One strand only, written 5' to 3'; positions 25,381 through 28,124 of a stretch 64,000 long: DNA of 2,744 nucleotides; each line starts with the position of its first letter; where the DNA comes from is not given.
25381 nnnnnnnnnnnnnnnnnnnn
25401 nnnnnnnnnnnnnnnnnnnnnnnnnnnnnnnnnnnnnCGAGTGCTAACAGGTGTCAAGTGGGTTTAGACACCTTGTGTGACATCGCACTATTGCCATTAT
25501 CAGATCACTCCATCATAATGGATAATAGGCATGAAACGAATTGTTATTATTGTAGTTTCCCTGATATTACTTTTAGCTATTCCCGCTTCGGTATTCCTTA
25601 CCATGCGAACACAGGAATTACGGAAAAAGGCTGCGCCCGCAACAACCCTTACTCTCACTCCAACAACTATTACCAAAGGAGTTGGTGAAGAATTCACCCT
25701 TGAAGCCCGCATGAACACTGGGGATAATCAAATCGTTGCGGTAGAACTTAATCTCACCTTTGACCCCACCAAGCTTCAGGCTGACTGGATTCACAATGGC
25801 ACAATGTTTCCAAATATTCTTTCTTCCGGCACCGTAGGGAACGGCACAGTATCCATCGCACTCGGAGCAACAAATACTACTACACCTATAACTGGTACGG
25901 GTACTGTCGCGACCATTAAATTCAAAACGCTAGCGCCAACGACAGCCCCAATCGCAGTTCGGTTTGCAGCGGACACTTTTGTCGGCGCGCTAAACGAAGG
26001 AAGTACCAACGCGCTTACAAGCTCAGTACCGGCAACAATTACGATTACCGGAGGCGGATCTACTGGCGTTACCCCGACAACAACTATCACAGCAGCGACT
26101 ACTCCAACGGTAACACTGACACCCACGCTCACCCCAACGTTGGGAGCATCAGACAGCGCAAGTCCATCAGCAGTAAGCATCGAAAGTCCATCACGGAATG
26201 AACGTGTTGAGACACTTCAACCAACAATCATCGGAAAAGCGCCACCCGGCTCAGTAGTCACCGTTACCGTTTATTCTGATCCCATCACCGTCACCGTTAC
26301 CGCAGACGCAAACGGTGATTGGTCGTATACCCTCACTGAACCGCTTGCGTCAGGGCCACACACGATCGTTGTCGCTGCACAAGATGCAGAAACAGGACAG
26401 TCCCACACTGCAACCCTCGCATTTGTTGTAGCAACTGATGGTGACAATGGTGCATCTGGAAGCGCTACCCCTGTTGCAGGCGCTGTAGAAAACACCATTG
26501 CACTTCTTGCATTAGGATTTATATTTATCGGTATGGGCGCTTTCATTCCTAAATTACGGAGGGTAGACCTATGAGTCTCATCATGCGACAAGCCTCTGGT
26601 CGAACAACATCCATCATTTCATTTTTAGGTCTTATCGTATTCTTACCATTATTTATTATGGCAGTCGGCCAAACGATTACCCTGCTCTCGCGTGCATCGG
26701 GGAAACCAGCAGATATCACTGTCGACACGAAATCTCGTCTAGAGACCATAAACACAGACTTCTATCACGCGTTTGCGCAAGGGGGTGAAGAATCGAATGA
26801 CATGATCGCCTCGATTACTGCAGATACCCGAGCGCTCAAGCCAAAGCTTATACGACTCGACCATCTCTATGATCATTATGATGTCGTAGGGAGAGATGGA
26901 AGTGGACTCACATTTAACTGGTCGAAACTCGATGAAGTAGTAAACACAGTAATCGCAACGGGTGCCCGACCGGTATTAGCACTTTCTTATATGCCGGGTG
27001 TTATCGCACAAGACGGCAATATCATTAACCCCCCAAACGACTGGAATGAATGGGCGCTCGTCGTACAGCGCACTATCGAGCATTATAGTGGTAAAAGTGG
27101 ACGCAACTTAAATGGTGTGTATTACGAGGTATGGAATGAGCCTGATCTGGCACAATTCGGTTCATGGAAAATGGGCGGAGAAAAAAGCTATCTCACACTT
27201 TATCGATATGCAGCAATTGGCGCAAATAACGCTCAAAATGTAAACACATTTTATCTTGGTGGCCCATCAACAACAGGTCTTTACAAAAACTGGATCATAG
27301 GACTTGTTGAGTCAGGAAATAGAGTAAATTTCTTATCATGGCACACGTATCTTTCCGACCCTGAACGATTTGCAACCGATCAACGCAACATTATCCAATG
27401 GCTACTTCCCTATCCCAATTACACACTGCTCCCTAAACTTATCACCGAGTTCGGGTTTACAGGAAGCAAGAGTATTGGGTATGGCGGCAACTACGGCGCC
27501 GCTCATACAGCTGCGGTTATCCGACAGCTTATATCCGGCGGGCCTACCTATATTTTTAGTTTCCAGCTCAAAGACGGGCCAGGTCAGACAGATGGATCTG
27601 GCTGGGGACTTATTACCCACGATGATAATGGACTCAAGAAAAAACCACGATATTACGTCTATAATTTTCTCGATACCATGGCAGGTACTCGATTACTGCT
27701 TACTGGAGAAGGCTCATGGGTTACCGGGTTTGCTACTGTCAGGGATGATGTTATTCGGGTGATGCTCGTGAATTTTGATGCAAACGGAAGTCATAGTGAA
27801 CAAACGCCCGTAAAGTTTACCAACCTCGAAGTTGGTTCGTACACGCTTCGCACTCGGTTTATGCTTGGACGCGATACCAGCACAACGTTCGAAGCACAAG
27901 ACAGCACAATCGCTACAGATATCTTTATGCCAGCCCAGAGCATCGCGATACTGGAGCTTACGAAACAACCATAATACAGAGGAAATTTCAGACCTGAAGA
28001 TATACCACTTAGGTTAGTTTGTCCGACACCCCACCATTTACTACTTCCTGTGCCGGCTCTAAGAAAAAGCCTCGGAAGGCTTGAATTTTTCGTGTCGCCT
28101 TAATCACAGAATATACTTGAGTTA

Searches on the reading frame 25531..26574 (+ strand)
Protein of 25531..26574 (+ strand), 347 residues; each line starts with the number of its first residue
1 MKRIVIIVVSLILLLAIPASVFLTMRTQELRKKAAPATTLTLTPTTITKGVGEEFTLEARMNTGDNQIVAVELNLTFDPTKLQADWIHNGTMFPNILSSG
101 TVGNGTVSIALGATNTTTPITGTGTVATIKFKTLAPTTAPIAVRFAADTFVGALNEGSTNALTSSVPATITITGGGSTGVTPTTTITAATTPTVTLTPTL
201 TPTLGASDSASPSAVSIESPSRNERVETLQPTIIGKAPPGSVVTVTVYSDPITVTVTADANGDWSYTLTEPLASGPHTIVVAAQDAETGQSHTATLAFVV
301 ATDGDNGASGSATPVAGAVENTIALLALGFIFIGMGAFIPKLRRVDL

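Call 3: search_protein_families(library=pfam, proteins=[window:25531-26574:+], max_evalue=1)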
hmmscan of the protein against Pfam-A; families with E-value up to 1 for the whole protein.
window:25531-26574:+ (347 aa): 3 families
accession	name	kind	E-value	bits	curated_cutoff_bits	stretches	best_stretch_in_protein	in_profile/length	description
PF19077.6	Big_13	-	1.5e-10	41.9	27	1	227-300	25-100/102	Bacterial Ig-like domain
PF00963.24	Cohesin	-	1.6e-10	41.8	24.1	1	41-152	2-121/139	Cohesin domain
PF17936.7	Big_6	-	2.1e-07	31.5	27.6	1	225-296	9-79/83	Bacterial Ig domain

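Call 54: search_protein_families(library=ncbifam, proteins=[window:25531-26574:+], max_evalue=0.01)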
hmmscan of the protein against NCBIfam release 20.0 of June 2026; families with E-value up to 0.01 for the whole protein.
window:25531-26574:+ (347 aa): 1 family
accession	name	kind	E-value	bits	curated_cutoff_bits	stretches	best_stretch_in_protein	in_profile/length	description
NF040520.1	Ig_like_BLP2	equivalog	4.1e-05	21.9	750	1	226-294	535-602/730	Ig-like repeat protein Blp2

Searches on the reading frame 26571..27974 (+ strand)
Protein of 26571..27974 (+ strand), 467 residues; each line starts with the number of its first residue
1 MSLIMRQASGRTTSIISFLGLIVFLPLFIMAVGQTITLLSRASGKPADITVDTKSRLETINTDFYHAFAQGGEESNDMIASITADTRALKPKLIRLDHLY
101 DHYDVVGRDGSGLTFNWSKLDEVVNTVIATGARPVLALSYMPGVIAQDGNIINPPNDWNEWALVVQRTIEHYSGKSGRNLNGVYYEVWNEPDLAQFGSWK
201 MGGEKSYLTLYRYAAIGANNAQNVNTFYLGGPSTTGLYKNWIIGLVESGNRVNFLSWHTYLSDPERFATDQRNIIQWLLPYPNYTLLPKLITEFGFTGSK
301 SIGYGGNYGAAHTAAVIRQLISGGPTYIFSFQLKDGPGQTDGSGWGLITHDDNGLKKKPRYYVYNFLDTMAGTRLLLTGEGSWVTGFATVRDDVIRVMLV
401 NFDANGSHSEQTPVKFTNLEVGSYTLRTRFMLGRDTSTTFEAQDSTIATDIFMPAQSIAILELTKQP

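Call 3: search_protein_families(library=pfam, proteins=[window:26571-27974:+], max_evalue=1)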
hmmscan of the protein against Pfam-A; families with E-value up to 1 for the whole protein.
window:26571-27974:+ (467 aa): 1 family
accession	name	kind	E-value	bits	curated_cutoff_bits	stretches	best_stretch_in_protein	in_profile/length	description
PF01229.23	Glyco_hydro_39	-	2.9e-18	66.4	26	1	93-264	50-229/472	Glycosyl hydrolases family 39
